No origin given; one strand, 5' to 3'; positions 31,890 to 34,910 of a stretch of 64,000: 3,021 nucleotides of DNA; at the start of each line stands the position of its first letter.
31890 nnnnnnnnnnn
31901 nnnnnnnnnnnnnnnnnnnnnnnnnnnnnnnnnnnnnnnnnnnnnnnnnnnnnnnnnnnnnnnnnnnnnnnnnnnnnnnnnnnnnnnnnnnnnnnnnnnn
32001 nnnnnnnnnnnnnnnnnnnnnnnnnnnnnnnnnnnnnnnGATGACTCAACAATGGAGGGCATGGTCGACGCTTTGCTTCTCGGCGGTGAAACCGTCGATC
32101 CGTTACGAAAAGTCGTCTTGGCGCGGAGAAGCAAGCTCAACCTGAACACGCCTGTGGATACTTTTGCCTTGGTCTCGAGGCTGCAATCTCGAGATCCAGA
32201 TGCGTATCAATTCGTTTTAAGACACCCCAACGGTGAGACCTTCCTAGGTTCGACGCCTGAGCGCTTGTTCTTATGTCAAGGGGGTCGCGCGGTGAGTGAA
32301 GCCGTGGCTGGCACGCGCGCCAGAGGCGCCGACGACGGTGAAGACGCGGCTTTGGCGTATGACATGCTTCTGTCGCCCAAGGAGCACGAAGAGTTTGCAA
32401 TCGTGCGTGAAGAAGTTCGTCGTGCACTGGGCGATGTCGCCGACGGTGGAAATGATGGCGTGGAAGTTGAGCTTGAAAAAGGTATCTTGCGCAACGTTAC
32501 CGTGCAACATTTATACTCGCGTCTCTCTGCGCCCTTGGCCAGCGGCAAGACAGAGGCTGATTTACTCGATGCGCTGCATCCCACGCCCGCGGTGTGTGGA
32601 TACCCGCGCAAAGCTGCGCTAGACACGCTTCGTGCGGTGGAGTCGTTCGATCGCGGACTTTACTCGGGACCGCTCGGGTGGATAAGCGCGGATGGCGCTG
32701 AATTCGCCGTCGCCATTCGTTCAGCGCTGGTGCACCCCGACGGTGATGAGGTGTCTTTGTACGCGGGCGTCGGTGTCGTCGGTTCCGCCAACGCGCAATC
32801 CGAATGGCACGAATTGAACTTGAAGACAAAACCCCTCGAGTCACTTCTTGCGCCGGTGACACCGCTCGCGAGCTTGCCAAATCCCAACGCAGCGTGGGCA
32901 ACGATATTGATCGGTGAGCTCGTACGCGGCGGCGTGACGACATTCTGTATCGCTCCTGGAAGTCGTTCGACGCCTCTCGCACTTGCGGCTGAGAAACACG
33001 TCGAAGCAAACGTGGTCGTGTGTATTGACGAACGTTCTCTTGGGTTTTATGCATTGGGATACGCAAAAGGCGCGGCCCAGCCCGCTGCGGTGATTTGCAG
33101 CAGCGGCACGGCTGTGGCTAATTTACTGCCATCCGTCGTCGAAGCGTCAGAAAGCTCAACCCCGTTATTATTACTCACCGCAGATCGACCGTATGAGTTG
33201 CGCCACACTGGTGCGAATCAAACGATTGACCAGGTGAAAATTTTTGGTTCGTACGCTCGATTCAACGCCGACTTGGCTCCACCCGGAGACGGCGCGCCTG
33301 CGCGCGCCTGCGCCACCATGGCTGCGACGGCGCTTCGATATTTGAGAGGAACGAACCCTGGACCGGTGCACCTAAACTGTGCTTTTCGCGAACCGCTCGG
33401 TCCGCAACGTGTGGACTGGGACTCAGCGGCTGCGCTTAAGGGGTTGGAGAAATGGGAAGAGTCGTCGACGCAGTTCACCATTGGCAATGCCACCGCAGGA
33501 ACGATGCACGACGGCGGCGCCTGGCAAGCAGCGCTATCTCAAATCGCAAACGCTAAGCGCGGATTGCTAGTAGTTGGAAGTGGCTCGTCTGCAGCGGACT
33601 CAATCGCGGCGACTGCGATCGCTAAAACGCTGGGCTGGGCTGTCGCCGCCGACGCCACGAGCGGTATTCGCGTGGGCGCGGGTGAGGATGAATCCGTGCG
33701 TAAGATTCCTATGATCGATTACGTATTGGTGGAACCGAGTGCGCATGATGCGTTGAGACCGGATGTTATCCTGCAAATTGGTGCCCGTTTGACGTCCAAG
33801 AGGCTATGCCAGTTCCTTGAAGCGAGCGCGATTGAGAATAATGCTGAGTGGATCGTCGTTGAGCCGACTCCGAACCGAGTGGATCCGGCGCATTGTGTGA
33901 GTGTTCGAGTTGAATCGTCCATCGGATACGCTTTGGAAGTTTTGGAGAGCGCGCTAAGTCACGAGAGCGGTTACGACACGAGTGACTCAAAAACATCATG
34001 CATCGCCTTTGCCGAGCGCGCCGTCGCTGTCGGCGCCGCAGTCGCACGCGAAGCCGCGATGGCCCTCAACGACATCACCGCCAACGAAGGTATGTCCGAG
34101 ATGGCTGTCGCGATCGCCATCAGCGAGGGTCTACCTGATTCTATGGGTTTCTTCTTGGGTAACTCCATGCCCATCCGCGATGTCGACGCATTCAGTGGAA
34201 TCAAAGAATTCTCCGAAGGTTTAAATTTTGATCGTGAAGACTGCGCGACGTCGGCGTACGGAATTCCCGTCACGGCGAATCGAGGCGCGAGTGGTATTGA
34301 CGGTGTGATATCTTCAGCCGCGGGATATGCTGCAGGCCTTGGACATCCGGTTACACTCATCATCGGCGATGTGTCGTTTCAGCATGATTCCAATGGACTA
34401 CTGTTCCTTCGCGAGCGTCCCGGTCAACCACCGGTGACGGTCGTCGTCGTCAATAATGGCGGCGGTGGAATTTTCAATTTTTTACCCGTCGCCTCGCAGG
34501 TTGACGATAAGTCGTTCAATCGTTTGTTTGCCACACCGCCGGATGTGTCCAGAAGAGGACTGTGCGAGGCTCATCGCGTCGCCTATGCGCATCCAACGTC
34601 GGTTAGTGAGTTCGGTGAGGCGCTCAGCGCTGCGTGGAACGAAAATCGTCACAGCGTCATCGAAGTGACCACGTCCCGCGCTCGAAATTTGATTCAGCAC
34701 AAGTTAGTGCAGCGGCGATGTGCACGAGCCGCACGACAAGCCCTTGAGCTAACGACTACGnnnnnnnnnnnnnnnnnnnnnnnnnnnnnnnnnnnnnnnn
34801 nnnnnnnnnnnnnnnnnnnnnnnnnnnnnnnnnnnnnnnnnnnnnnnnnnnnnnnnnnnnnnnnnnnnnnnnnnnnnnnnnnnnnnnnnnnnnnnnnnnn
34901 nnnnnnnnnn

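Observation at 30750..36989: Intact single-ORF PHYLLO fusion with a complete MenF module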

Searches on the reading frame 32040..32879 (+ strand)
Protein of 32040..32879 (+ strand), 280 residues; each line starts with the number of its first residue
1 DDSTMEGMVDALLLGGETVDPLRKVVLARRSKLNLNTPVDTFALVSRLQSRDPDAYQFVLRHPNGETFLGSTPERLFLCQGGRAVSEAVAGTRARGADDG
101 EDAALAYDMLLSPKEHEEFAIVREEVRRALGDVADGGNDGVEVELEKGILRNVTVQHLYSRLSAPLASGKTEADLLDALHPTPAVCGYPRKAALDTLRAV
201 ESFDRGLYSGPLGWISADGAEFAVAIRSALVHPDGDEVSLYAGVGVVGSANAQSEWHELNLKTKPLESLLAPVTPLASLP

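Call 14: search_solved_structures(query=window:32040-32879:+, show_alignments=5, max_evalue=1e-20)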
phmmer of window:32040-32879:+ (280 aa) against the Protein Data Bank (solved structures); distinct sequences matched with E-value up to 1e-20: 14.
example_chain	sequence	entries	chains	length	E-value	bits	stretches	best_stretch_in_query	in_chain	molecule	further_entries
8w6v_A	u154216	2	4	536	5.4e-59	203.2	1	12-265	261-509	Isochorismate synthase 1, chloroplastic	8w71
3gse_A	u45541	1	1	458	1.1e-40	143.2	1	21-271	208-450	Menaquinone-specific isochorismate synthase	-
3os6_A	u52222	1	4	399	3.7e-30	108.7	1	21-264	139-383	Isochorismate synthase DhbC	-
5cwa_A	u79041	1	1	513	5.3e-30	108.1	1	28-277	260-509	Anthranilate synthase component 1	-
1qdl_A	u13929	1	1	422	1e-29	107.2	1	42-269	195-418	PROTEIN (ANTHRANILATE SYNTHASE (TRPE-SUBUNIT))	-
7bvd_A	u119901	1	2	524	5.5e-29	104.8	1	24-276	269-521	Anthranilate synthase component 1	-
2eua_A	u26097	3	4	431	1.1e-28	103.8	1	21-270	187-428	Menaquinone-specific isochorismate synthase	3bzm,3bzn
5jxz_A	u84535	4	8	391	1.4e-28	103.4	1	19-265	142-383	Isochorismate synthase EntC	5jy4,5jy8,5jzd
3hwo_A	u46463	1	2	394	1.5e-28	103.4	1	19-265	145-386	Isochorismate synthase entC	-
5kck_A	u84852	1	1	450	1.3e-22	83.9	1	40-265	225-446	Anthranilate synthase component I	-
4grh_A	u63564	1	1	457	1.5e-22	83.7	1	24-266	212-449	aminodeoxychorismate synthase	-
9va5_A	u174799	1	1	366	2.6e-21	79.6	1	17-264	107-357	isochorismate synthase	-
9v0m_A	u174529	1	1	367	2.6e-21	79.6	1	17-264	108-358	isochorismate synthase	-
7qu9_A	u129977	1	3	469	8.9e-21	77.9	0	38-262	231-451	Anthranilate synthase component I family protein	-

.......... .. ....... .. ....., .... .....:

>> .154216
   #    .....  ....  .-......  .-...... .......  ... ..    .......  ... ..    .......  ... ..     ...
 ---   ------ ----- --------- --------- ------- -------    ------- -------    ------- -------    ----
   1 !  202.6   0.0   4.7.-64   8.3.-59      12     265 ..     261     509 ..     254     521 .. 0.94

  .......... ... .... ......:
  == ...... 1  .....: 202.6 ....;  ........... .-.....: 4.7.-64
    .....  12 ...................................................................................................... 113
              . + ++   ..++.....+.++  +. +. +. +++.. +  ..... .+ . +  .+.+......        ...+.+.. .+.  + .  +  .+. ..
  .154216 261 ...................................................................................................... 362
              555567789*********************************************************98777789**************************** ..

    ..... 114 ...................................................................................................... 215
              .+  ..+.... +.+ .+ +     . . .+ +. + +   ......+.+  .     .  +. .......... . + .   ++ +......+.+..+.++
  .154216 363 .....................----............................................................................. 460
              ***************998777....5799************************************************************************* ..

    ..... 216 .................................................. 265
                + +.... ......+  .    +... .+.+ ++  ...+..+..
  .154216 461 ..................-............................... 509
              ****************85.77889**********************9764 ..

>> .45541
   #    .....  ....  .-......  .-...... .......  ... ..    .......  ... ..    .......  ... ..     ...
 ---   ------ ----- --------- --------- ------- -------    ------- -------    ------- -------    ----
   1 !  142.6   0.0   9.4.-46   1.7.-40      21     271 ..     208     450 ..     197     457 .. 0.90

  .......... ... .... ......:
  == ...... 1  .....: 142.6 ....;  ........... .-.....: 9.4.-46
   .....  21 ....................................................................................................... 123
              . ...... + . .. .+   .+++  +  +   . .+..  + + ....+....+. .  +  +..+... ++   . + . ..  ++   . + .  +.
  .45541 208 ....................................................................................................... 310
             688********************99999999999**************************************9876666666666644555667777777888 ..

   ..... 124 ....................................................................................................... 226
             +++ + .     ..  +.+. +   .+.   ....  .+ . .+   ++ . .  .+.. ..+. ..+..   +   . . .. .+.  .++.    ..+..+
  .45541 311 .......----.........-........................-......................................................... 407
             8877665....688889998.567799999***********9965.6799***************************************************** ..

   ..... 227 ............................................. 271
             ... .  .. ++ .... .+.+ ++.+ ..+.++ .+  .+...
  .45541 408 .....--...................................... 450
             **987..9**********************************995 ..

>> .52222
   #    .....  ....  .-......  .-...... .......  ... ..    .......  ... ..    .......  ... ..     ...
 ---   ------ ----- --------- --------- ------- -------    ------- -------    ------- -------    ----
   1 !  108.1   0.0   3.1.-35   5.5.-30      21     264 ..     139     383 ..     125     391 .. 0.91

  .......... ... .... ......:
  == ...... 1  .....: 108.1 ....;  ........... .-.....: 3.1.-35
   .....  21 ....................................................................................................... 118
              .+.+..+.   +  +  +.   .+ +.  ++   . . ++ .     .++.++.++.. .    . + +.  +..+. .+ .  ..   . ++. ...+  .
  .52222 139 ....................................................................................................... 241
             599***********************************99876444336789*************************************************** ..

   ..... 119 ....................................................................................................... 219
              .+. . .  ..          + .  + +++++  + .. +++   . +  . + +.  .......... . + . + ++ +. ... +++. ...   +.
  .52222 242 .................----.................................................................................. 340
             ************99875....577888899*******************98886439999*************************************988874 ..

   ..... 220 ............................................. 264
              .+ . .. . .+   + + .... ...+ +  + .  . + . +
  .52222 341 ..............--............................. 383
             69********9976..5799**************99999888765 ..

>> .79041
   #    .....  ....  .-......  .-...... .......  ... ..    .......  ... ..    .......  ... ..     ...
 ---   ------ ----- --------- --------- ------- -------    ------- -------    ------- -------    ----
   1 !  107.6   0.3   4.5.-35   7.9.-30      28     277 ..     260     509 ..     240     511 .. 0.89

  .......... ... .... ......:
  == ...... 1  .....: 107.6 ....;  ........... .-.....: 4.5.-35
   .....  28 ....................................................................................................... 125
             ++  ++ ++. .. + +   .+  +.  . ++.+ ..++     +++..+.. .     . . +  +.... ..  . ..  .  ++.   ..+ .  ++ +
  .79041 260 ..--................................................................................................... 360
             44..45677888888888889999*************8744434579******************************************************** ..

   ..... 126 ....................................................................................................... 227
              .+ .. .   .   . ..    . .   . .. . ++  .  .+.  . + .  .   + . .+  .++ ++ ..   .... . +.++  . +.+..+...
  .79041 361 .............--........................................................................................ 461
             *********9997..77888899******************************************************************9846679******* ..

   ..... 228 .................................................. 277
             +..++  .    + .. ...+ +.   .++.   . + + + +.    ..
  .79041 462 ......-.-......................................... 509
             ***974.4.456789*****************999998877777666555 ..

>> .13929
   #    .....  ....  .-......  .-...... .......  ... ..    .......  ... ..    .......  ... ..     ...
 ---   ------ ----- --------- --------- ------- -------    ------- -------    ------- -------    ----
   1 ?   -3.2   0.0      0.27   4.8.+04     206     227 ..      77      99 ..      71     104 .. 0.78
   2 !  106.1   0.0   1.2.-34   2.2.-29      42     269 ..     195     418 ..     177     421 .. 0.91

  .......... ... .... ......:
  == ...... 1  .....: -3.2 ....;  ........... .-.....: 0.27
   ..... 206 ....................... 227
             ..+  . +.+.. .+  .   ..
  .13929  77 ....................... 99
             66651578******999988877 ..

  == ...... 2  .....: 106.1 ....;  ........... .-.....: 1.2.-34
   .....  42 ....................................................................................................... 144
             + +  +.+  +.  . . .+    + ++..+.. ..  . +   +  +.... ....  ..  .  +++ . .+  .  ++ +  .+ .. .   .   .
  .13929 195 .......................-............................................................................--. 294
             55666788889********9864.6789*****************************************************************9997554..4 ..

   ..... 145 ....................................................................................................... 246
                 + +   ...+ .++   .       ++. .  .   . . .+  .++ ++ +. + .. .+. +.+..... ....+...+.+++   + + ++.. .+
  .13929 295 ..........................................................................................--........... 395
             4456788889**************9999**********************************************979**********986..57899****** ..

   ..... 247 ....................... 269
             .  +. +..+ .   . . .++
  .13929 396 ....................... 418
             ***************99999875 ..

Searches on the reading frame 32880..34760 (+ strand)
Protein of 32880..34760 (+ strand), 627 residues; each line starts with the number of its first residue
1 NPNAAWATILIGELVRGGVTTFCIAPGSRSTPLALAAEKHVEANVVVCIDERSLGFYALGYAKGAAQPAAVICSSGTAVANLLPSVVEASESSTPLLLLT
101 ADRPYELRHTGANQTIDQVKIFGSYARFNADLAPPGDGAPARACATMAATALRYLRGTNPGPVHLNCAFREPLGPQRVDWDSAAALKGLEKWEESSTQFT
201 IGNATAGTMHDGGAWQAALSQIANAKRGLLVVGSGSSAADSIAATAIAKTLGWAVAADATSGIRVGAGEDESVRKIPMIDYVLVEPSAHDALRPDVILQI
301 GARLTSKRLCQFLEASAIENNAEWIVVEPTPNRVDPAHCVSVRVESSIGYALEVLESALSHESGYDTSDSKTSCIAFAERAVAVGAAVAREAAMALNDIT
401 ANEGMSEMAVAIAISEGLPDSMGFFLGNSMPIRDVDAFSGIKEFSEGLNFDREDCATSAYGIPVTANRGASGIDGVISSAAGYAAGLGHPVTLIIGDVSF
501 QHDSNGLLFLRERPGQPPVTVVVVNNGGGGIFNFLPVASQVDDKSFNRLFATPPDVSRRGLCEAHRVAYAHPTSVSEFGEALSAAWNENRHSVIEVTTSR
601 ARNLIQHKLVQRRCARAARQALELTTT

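Call 15: search_solved_structures(query=window:32880-34760:+, show_alignments=2, max_evalue=1e-10)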
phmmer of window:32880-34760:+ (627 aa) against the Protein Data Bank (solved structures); distinct sequences matched with E-value up to 1e-10: 18.
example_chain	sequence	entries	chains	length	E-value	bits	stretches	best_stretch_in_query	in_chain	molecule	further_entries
9e9b_A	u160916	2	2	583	1.1e-86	295.1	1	9-618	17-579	2-succinyl-5-enolpyruvyl-6-hydroxy-3-cyclohexene-1-carboxylate synthase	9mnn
3lq1_A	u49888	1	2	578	1.6e-85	291.2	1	9-610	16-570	2-succinyl-5-enolpyruvyl-6-hydroxy-3-cyclohexene-1-carboxylate synthase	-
2x7j_A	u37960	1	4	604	2.5e-82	280.7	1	6-621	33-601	2-SUCCINYL-5-ENOLPYRUVYL-6-HYDROXY-3-CYCLOHEXENE -1-CARBOXYLATE SYNTHASE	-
5ej4_A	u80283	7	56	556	7.5e-69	236.1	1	3-599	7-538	2-succinyl-5-enolpyruvyl-6-hydroxy-3-cyclohexene-1-carboxylate synthase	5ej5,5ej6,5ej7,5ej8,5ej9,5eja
2jla_A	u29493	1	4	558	7.7e-69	236.1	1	3-599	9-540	2-SUCCINYL-5-ENOLPYRUVYL-6-HYDROXY-3-CYCLOHEXENE -1-CARBOXYLATE SYNTHASE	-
2jlc_A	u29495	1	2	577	8.7e-69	235.9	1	3-599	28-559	2-SUCCINYL-5-ENOLPYRUVYL-6-HYDROXY-3-CYCLOHEXENE -1-CARBOXYLATE SYNTHASE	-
5z2p_A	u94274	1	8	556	1.8e-68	234.9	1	3-599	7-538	2-succinyl-5-enolpyruvyl-6-hydroxy-3-cyclohexene-1-carboxylate synthase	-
5z2r_A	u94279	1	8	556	1.9e-68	234.8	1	3-599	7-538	2-succinyl-5-enolpyruvyl-6-hydroxy-3-cyclohexene-1-carboxylate synthase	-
5ejm_A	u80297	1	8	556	6e-68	233.2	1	3-599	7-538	2-succinyl-5-enolpyruvyl-6-hydroxy-3-cyclohexene-1-carboxylate synthase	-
5z2u_A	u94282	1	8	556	6.8e-68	233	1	3-599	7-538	2-succinyl-5-enolpyruvyl-6-hydroxy-3-cyclohexene-1-carboxylate synthase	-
3flm_A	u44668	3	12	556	1.7e-67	231.7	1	3-599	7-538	2-succinyl-5-enolpyruvyl-6-hydroxy-3-cyclohexene-1-carboxylate synthase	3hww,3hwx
7tin_A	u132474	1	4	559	4.6e-66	226.9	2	12-177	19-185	2-succinyl-5-enolpyruvyl-6-hydroxy-3-cyclohexene-1-carboxylate synthase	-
9dqi_A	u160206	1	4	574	3.1e-50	174.7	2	1-176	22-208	2-succinyl-5-enolpyruvyl-6-hydroxy-3-cyclohexene-1-carboxylate synthase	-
5erx_A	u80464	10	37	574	3.2e-50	174.6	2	1-176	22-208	2-succinyl-5-enolpyruvyl-6-hydroxy-3-cyclohexene-1-carboxylate synthase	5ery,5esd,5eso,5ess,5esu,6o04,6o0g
9dsn_A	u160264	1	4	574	3.3e-50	174.6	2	1-176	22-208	2-succinyl-5-enolpyruvyl-6-hydroxy-3-cyclohexene-1-carboxylate synthase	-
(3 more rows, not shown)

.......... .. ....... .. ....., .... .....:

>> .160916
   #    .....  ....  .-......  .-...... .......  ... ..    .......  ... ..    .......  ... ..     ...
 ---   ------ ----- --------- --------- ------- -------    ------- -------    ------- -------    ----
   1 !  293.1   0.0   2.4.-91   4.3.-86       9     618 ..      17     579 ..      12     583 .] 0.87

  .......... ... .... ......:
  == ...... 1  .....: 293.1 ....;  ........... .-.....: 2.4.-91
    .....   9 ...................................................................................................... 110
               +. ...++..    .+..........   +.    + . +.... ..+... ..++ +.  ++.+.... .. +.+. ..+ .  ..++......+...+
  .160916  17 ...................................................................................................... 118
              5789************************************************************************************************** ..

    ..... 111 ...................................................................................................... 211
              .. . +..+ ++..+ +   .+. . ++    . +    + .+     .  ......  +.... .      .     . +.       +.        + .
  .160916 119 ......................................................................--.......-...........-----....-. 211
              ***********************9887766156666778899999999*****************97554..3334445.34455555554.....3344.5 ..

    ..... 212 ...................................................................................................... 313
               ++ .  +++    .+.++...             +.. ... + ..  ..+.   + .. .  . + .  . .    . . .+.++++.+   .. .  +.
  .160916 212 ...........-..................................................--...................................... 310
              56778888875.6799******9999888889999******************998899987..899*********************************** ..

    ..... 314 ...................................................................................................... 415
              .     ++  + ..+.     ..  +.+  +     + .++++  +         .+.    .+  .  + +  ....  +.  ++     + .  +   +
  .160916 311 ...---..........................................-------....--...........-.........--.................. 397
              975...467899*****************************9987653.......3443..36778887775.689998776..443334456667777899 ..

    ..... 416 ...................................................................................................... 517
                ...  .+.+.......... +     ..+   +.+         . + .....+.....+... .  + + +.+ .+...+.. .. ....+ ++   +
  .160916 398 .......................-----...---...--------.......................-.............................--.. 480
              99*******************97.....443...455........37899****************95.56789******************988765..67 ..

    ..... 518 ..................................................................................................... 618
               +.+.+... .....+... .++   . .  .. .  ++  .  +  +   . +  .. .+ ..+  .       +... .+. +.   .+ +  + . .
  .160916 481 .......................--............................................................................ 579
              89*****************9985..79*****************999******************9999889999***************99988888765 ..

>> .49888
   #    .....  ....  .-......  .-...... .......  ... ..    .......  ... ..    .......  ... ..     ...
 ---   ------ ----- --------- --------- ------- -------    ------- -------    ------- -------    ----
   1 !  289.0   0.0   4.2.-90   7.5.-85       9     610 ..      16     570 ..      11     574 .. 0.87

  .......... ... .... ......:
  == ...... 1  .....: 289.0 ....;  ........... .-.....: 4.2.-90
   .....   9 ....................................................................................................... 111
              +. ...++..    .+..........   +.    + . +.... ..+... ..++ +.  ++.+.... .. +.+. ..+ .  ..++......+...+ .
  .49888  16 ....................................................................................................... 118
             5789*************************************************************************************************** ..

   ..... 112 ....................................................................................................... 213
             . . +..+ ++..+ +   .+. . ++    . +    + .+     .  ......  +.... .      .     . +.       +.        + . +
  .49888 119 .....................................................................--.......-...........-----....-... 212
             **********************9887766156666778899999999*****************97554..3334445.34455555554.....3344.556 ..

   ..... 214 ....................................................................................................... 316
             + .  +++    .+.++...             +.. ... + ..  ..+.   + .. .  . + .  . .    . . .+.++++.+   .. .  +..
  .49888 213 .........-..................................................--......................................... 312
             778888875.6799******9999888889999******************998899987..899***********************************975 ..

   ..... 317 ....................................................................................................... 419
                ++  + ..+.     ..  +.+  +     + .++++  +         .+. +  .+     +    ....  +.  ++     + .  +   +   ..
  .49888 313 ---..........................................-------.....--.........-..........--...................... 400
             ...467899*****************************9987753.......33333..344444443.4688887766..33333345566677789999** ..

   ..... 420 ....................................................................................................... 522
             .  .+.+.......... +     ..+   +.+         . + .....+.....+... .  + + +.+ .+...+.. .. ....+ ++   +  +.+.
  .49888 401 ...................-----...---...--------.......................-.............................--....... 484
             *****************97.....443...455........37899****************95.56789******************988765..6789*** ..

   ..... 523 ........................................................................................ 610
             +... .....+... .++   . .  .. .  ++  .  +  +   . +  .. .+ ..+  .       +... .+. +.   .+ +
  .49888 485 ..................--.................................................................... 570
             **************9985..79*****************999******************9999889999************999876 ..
